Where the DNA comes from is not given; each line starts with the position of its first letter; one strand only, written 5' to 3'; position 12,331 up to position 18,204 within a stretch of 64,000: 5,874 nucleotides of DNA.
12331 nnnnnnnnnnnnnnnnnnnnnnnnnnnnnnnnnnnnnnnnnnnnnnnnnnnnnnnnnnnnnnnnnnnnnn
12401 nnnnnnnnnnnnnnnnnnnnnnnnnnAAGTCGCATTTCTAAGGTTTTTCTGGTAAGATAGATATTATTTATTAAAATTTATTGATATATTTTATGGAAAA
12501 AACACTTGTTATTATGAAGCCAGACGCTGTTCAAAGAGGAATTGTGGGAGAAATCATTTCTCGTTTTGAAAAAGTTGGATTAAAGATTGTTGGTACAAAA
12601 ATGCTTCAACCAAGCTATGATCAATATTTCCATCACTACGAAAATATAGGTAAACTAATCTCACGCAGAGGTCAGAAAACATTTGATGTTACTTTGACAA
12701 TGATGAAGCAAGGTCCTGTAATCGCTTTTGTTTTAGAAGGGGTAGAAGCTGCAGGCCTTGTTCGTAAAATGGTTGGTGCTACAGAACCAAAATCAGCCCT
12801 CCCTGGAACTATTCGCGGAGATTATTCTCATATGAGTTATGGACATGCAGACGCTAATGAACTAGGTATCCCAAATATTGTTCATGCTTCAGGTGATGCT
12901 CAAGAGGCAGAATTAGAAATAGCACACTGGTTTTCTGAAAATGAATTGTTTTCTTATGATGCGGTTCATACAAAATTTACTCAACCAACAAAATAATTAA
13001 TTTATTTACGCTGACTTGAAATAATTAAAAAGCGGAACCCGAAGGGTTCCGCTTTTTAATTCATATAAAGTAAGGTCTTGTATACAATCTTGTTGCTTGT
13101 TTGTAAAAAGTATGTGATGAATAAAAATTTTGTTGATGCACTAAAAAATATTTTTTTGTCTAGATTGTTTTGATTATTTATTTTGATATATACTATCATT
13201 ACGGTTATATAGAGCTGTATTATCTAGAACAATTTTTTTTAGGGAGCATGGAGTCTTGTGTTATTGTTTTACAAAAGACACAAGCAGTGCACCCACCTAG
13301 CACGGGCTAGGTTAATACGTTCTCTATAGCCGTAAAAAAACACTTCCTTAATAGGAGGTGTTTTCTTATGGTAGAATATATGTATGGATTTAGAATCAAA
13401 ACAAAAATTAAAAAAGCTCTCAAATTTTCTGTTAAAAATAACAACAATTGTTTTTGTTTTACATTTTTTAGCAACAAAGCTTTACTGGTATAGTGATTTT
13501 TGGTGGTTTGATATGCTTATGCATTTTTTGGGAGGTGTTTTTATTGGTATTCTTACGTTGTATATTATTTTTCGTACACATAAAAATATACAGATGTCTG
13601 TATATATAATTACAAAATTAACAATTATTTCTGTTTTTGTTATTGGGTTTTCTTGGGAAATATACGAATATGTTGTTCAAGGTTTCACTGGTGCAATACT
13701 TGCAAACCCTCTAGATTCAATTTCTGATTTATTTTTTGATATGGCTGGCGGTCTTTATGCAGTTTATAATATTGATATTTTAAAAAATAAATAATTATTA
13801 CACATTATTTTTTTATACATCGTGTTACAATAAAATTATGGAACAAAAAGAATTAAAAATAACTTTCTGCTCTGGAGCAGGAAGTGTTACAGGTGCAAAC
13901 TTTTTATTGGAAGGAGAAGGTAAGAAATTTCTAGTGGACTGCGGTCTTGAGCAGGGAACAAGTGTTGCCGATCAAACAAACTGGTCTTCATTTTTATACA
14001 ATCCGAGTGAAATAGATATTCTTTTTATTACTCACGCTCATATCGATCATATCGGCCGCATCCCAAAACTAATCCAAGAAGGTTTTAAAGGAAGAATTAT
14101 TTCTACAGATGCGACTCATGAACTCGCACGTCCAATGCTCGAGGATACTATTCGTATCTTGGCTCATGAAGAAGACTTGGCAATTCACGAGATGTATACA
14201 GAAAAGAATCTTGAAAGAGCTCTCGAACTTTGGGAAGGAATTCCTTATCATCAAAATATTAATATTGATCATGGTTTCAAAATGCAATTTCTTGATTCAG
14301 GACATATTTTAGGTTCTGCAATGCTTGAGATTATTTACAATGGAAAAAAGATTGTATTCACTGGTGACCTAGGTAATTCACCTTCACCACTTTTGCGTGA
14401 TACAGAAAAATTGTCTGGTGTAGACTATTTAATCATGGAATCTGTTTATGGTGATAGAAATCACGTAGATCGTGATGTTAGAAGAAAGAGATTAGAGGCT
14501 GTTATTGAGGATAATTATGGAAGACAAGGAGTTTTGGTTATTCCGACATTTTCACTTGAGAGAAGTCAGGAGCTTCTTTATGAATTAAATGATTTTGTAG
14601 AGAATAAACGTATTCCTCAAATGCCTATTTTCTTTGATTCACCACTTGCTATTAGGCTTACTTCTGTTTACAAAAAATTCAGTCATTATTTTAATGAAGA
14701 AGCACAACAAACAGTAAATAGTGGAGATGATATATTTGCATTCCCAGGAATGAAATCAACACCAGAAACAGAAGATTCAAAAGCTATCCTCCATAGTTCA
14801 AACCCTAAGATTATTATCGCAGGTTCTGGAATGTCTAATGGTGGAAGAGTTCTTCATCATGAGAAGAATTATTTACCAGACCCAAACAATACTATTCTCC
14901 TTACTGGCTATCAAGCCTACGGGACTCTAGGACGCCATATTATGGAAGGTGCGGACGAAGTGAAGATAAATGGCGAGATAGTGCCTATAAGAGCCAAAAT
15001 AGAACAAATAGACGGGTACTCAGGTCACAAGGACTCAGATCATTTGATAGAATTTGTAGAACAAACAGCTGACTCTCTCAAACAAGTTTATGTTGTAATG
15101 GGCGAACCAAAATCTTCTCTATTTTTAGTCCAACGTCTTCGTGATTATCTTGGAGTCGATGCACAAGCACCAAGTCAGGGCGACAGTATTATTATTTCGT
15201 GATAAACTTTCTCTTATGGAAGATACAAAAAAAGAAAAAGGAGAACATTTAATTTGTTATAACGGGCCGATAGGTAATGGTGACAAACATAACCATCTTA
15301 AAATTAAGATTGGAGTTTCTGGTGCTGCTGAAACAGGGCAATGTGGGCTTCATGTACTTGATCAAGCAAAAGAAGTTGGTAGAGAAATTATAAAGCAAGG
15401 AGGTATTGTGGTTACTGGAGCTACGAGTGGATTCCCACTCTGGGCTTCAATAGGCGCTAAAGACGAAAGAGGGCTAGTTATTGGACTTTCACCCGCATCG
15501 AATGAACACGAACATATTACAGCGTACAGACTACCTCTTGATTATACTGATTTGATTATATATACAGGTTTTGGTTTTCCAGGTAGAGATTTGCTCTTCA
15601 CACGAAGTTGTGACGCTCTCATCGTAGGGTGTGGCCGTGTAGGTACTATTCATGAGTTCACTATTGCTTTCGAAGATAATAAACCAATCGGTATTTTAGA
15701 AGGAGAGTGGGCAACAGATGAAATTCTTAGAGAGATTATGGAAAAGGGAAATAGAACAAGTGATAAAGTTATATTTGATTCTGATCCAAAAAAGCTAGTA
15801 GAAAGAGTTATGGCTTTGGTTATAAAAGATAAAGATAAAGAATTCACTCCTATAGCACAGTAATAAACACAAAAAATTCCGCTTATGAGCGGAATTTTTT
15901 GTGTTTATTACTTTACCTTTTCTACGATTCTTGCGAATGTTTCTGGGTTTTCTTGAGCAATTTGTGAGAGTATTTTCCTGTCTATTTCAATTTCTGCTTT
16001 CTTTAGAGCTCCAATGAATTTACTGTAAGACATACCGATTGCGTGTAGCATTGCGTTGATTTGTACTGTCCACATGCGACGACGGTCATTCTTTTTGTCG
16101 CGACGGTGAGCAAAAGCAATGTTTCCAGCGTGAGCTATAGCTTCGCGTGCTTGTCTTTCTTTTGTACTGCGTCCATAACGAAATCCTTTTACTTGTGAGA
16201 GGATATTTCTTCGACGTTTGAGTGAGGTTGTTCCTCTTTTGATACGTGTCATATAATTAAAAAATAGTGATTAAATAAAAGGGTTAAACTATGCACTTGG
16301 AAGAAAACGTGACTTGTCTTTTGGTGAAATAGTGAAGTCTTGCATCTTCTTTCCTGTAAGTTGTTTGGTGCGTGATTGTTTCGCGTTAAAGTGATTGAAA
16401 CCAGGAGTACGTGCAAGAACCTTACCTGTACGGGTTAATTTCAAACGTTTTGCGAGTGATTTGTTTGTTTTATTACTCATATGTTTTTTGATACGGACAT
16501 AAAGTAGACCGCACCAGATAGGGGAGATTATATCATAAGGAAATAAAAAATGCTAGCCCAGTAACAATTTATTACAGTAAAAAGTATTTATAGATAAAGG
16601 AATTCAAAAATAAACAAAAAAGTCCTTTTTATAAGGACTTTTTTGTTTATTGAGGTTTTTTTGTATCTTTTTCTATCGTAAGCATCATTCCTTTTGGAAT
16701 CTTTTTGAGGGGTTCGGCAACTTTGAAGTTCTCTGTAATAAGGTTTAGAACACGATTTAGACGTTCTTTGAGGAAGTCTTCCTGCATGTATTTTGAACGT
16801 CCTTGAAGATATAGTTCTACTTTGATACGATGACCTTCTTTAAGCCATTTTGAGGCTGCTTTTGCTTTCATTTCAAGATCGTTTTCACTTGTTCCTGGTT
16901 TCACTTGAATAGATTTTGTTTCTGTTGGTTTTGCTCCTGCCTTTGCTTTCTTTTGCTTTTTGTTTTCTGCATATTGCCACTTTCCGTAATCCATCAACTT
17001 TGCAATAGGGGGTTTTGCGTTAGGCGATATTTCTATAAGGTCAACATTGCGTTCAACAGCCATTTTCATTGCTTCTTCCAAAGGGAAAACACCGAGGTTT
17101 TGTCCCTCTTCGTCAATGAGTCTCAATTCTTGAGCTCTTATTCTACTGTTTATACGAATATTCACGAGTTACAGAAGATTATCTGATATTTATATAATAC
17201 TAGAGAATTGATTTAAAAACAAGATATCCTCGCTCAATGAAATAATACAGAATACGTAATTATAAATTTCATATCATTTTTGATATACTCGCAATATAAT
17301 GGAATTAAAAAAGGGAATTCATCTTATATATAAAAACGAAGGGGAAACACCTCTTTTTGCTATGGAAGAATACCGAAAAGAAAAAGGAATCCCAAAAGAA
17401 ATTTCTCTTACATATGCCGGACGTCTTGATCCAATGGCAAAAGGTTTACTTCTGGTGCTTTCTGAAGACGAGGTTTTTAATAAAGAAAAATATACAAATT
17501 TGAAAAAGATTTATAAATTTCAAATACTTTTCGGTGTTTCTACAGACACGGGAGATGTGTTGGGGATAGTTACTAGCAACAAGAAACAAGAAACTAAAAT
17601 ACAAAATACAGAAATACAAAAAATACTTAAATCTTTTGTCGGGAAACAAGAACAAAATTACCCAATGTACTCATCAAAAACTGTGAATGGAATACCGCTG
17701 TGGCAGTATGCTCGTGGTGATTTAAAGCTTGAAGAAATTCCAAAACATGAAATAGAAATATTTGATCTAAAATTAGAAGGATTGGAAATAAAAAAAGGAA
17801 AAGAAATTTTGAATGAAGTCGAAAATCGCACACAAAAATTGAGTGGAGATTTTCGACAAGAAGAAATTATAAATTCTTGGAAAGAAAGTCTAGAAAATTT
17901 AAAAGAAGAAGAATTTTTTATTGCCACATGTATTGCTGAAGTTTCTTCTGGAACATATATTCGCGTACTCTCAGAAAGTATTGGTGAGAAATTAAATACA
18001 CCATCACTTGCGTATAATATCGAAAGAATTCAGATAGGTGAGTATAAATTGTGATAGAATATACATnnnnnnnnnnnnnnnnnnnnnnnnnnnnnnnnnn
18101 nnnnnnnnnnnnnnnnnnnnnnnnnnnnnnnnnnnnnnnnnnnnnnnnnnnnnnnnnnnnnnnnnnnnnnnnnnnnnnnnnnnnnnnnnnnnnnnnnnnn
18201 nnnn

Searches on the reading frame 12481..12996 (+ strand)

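Call 66: search_protein_families(library=pfam, proteins=[window:12481-12996:+], max_evalue=0.0001)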
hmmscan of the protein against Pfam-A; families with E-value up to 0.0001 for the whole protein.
window:12481-12996:+ (171 aa): 1 family
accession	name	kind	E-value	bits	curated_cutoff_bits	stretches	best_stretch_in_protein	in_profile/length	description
PF00334.24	NDK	-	5.1e-38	130.4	27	1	6-155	1-134/135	Nucleoside diphosphate kinase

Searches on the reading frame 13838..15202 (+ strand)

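Call 66: search_protein_families(library=pfam, proteins=[window:13838-15202:+], max_evalue=0.0001)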
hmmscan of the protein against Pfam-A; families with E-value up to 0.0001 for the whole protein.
window:13838-15202:+ (454 aa): 5 families
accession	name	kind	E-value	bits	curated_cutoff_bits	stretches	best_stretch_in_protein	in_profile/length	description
PF10996.14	Beta-Casp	-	2.7e-38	131.6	27.7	1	244-368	2-120/120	Beta-Casp domain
PF00753.33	Lactamase_B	-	3.8e-14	53.5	22.7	1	22-189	9-161/196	Metallo-beta-lactamase superfamily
PF16661.11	Lactamase_B_6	-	4.7e-11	42.9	27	1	23-179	1-163/193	Metallo-beta-lactamase superfamily domain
PF07521.17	RMMBL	-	1.1e-10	41.7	21.6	1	382-445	2-63/63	Zn-dependent metallo-hydrolase RNA specificity domain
PF12706.13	Lactamase_B_2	-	8.6e-10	39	27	1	31-207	3-170/200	Beta-lactamase superfamily domain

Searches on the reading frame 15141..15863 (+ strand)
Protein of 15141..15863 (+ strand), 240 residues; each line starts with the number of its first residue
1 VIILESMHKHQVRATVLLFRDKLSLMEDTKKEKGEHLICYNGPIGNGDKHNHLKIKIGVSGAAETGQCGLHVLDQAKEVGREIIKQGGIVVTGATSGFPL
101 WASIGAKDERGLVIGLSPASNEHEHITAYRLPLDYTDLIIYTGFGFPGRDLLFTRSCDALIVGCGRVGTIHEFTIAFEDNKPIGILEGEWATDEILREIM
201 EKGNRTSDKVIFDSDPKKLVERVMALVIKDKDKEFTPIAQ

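Call 66: search_protein_families(library=pfam, proteins=[window:15141-15863:+], max_evalue=0.0001)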
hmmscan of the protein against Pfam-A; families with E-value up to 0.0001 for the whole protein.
window:15141-15863:+ (240 aa): 1 family
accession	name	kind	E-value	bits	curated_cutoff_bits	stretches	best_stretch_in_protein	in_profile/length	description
PF18306.6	LDcluster4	-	1.8e-31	109.3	26.3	1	54-219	1-150/151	SLOG cluster4 family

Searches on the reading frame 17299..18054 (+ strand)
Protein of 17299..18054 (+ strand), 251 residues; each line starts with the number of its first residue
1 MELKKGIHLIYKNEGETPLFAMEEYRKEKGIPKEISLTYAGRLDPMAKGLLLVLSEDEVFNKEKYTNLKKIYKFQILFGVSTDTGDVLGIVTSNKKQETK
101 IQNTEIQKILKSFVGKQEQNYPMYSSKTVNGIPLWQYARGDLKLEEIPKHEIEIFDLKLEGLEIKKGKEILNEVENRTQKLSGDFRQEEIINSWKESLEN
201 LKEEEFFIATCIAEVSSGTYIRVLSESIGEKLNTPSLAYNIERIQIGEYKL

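Call 66: search_protein_families(library=pfam, proteins=[window:17299-18054:+], max_evalue=0.0001)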
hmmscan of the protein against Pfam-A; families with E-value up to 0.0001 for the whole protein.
window:17299-18054:+ (251 aa): 1 family
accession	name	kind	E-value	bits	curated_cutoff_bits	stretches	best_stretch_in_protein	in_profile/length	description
PF01509.24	TruB_N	-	1.3e-25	90.9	27.3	1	38-163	10-133/149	TruB family pseudouridylate synthase (N terminal domain)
